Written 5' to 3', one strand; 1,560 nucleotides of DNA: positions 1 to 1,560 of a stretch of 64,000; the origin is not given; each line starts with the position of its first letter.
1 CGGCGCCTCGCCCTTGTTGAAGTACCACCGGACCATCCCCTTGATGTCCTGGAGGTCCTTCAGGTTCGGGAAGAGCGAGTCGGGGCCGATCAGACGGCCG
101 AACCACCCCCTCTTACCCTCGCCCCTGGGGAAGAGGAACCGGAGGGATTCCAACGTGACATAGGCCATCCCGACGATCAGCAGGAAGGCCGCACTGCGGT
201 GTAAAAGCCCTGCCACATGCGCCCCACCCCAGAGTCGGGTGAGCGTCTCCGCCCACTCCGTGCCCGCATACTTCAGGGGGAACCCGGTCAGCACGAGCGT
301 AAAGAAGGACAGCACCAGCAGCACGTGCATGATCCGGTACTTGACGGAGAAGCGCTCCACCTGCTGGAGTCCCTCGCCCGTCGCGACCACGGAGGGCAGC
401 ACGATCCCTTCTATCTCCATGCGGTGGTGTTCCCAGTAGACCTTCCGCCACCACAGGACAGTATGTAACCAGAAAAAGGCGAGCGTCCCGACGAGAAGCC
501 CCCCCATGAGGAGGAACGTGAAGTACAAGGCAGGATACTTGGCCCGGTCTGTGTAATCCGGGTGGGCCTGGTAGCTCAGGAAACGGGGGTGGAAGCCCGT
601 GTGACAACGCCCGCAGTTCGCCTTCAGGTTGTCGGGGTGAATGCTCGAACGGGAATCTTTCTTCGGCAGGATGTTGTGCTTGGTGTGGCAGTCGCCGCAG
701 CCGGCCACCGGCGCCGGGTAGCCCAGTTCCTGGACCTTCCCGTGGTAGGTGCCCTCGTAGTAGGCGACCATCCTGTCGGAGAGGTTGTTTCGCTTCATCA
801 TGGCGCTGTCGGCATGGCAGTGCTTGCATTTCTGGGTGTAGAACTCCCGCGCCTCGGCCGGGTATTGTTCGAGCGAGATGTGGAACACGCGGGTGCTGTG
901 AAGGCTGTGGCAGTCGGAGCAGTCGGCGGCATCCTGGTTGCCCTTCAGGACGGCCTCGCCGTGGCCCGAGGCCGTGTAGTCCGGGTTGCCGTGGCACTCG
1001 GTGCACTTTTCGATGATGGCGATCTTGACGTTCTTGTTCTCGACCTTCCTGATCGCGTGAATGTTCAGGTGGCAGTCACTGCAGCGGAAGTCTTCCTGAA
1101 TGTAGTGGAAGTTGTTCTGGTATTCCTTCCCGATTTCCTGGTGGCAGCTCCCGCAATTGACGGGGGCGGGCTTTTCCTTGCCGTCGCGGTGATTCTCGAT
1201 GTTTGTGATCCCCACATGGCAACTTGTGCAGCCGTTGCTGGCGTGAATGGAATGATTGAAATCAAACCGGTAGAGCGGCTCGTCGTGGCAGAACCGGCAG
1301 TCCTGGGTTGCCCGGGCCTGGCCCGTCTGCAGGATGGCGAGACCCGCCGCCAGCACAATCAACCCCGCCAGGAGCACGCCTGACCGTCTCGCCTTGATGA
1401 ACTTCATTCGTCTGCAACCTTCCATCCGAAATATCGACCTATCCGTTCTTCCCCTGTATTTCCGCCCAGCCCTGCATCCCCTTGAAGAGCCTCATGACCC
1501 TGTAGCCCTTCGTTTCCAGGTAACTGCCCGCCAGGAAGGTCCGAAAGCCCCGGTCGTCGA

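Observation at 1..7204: Operon alternating rhodaneses with multiheme cytochromes, ending in a CbcL-like quinol oxidoreductase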

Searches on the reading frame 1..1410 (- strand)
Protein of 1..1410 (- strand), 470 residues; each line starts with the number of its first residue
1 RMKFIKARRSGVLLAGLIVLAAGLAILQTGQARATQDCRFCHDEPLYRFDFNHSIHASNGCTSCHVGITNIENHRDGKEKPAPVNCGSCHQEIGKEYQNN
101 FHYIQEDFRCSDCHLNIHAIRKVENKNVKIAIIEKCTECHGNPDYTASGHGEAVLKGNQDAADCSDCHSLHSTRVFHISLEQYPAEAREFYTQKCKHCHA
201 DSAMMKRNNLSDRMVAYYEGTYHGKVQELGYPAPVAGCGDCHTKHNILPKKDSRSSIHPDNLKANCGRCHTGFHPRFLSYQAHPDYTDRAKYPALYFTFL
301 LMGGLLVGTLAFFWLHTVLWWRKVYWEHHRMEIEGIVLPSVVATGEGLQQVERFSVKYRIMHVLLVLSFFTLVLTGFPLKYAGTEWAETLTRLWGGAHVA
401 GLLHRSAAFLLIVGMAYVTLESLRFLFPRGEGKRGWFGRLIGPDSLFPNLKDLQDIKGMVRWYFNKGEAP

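Call 8: search_protein_families(library=pfam, proteins=[window:1-1410:-], max_evalue=0.01)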
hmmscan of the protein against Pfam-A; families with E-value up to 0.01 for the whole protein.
window:1-1410:- (470 aa): 6 families
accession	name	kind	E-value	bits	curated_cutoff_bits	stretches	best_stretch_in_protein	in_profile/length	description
PF14522.11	Cytochrome_C7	-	7.1e-15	55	24.8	3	191-271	12-67/67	Cytochrome c7 and related cytochrome c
PF14537.11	Cytochrom_c3_2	-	1.4e-09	38.7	25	1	104-175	3-71/79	Cytochrome c3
PF02085.21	Cytochrom_CIII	-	8.6e-06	26.5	22.9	1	50-140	22-101/101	Class III cytochrome C family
PF22678.1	Cytochrom_c_NrfB-like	-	0.0017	19.2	27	0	195-275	1-69/89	Cytochrome c-type protein NrfB-like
PF01292.26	Ni_hydr_CYTB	-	0.0045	17.2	30.1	1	353-419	1-59/179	Prokaryotic cytochrome b561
PF14358.11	DUF4405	-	0.01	16.8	26.7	1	362-416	3-59/66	Domain of unknown function (DUF4405)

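Call 9: search_protein_families(library=ncbifam, proteins=[window:1-1410:-], max_evalue=0.01)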
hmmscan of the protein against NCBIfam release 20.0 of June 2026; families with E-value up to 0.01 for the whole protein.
window:1-1410:- (470 aa): 3 families
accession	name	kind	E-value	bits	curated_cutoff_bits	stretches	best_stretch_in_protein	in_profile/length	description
TIGR01583.1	formate-DH-gamm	equivalog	3.4e-08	33.7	115.85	1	350-423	1-71/204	formate dehydrogenase subunit gamma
TIGR03153.1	cytochr_NrfH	equivalog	4.6e-06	26.7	134.2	0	84-117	103-136/138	cytochrome c nitrite reductase small subunit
TIGR04257.1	nanowire_3heme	domain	2.5e-05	24.3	40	0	49-91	13-59/75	c(7)-type cytochrome triheme domain-containing protein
